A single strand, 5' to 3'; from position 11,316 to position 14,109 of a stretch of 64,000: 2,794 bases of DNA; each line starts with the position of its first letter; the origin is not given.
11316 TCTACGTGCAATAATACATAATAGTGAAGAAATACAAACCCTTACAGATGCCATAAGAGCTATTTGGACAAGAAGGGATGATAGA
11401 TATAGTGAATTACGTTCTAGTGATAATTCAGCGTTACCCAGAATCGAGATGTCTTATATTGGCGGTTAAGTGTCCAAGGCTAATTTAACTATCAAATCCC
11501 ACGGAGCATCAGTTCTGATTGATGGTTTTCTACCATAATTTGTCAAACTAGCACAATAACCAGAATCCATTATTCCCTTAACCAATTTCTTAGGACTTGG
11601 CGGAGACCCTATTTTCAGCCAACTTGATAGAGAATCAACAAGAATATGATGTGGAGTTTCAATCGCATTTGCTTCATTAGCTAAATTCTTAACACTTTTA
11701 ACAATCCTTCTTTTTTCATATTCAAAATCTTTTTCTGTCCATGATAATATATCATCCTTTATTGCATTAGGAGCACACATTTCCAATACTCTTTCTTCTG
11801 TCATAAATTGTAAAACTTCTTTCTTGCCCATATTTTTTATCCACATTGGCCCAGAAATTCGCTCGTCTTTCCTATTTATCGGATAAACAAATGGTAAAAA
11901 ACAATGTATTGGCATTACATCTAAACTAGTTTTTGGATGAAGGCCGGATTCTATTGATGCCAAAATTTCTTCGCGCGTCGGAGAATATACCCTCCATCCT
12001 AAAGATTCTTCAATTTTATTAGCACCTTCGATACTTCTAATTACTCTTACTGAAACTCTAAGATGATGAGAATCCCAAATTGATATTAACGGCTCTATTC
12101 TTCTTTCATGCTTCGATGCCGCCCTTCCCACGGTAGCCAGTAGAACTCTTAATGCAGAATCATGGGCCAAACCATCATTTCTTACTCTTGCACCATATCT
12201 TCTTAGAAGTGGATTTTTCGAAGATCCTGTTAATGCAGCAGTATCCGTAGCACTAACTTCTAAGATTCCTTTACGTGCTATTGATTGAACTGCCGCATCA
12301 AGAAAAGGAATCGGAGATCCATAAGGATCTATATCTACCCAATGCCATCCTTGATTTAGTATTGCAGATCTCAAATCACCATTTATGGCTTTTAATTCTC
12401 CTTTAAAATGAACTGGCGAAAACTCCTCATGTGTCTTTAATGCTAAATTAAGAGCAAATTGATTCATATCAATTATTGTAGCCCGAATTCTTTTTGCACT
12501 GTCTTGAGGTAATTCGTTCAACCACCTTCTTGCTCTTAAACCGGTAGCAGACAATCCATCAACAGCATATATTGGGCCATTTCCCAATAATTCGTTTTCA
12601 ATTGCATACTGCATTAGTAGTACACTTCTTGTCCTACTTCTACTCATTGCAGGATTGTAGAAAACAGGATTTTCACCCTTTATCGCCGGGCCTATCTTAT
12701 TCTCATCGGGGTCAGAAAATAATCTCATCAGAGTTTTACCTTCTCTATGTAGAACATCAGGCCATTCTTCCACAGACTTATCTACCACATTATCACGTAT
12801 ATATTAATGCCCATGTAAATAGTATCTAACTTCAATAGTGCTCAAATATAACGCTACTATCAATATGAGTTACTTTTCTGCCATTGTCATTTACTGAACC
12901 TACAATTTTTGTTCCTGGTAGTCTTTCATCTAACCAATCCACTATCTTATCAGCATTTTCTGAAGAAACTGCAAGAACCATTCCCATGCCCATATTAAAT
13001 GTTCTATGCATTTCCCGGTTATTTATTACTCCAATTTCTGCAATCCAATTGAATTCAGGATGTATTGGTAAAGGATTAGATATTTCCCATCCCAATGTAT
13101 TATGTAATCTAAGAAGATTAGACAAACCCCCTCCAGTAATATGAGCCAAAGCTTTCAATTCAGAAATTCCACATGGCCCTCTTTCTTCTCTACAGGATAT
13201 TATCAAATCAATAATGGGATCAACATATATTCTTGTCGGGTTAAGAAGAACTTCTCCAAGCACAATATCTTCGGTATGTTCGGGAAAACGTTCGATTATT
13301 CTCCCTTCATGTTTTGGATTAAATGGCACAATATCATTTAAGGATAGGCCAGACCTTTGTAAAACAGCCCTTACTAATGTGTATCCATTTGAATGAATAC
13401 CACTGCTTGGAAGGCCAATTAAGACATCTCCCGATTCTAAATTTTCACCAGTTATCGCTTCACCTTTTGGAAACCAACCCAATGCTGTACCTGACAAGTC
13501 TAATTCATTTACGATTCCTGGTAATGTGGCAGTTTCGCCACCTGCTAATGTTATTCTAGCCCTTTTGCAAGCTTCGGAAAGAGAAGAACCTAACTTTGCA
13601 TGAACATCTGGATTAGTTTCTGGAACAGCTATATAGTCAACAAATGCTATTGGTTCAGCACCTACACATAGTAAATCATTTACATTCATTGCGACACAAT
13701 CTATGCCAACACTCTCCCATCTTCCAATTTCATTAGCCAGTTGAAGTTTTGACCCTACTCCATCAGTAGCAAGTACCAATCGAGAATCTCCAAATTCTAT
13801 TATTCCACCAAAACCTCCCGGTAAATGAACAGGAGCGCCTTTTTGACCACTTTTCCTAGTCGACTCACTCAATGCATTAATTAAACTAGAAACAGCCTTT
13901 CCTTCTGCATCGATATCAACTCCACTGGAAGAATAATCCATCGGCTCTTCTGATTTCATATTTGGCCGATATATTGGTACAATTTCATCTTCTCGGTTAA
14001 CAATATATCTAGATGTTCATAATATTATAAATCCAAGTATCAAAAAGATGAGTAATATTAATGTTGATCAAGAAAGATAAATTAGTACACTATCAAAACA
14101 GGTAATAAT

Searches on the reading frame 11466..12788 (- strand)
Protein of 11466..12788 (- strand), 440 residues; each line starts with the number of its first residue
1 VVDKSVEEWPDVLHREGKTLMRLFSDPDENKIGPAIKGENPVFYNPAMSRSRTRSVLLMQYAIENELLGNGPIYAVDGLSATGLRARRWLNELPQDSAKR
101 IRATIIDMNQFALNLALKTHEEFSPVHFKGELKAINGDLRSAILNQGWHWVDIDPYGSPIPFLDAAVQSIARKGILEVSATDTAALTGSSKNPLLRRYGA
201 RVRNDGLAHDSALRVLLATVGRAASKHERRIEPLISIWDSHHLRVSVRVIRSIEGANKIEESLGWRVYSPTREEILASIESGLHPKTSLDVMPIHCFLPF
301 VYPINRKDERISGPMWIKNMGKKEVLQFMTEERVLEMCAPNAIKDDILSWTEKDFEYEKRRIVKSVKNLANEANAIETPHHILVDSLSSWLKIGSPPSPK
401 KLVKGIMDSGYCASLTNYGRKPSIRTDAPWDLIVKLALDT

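Call 80: search_protein_families(library=pfam, proteins=[window:11466-12788:-], max_evalue=0.0001)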
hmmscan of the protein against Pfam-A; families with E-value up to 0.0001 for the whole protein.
window:11466-12788:- (440 aa): 1 family
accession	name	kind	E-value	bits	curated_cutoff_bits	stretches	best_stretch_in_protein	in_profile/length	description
PF02005.22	TRM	-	6.8e-60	203.7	27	1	30-435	11-373/376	N2,N2-dimethylguanosine tRNA methyltransferase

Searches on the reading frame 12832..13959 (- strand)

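Call 80: search_protein_families(library=pfam, proteins=[window:12832-13959:-], max_evalue=0.0001)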
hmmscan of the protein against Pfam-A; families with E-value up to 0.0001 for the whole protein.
window:12832-13959:- (375 aa): 2 families
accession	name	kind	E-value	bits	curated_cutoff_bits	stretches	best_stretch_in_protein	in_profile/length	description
PF00586.29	AIRS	-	5.3e-24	85.2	24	1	53-162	6-111/112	AIR synthase related protein, N-terminal domain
PF02769.27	AIRS_C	-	5.5e-19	69.3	23.1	1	176-363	2-152/156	AIR synthase related protein, C-terminal domain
